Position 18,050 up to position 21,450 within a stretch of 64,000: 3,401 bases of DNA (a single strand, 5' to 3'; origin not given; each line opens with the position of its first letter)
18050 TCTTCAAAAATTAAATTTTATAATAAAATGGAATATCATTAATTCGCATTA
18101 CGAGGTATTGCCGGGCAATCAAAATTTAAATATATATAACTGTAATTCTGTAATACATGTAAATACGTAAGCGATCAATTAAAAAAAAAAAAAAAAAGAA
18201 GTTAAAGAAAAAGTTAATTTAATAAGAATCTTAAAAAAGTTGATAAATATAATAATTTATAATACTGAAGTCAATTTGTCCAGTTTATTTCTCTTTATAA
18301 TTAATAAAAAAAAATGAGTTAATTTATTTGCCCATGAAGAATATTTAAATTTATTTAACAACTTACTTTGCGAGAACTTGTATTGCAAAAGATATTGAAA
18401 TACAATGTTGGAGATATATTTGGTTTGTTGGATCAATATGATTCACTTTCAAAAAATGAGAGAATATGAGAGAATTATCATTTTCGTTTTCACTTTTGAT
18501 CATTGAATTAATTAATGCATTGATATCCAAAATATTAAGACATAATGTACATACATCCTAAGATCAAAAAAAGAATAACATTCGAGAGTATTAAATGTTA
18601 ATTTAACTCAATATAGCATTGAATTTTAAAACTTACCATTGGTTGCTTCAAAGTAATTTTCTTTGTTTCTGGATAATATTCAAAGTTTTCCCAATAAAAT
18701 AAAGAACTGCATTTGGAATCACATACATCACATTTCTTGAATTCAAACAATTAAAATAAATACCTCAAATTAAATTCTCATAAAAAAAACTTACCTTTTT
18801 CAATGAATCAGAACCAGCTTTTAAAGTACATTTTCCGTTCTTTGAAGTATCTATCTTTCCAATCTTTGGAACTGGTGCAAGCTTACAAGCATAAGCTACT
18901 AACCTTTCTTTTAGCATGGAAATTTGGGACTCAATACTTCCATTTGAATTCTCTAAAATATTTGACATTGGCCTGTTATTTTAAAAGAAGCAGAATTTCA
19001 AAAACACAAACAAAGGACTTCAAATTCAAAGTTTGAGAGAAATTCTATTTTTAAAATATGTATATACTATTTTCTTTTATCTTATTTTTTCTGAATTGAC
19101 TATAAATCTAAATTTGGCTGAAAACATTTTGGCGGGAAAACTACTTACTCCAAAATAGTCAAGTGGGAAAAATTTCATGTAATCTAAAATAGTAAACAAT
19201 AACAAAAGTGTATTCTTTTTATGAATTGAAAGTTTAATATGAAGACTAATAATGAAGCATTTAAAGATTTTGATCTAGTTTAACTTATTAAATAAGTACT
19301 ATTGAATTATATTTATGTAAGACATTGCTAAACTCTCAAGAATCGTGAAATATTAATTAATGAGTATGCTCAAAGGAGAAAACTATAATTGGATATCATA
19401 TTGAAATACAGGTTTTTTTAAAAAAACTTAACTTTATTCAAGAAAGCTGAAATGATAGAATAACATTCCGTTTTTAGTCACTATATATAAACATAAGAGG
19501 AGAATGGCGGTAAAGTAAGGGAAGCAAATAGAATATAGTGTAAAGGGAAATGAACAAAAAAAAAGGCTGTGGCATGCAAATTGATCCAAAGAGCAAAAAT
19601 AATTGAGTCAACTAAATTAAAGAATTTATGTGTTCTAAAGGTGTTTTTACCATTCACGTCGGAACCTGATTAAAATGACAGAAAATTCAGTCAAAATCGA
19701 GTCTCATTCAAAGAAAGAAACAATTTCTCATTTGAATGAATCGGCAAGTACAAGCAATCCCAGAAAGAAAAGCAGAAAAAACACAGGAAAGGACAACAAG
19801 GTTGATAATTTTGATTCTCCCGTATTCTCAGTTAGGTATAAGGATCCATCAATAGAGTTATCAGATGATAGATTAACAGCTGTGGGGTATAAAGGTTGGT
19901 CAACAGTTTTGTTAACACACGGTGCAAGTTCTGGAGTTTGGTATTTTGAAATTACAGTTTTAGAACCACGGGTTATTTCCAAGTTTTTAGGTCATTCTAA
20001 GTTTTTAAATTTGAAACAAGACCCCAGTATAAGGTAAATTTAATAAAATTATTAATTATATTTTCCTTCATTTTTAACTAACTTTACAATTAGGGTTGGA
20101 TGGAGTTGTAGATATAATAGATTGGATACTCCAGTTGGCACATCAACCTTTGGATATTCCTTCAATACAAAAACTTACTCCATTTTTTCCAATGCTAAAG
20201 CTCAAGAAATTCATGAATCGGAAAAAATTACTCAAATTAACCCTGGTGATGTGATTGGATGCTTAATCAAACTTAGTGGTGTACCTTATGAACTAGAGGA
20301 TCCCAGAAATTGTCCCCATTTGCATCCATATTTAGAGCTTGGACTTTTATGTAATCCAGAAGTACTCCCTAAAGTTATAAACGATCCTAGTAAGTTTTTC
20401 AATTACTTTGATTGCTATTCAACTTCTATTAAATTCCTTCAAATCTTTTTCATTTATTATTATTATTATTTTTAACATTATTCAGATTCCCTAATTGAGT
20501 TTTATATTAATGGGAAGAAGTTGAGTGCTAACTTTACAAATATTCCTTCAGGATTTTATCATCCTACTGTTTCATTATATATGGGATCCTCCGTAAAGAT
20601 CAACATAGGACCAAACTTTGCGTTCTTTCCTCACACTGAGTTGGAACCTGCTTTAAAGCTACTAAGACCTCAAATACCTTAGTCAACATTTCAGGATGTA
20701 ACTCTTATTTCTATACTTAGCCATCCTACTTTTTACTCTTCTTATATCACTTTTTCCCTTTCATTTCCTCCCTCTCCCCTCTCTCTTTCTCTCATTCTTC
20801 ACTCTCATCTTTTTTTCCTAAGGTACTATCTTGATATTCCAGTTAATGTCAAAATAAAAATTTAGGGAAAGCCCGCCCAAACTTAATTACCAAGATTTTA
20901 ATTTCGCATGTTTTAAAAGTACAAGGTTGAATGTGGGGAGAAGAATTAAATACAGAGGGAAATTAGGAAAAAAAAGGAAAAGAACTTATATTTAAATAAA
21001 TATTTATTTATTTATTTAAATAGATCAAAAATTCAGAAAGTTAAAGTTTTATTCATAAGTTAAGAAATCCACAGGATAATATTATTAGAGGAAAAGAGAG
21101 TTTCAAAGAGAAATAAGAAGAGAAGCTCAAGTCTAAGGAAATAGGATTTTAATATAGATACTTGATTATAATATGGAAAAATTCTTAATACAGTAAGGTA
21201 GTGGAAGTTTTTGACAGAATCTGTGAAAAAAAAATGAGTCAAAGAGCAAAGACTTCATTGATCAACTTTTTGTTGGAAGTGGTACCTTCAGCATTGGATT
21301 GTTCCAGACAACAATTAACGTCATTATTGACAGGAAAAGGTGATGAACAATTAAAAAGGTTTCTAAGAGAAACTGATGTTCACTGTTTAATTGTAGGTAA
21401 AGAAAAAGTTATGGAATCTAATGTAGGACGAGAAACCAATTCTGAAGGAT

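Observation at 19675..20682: ASH2-like SPRY protein (COMPASS subunit) split by two in-phase short introns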

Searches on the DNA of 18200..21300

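Call 52: search_rna_families(source=window, start=18200, end=21300, threshold=evalue, max_evalue=1)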
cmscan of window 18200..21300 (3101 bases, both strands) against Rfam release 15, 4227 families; matches with E-value up to 1: 0.
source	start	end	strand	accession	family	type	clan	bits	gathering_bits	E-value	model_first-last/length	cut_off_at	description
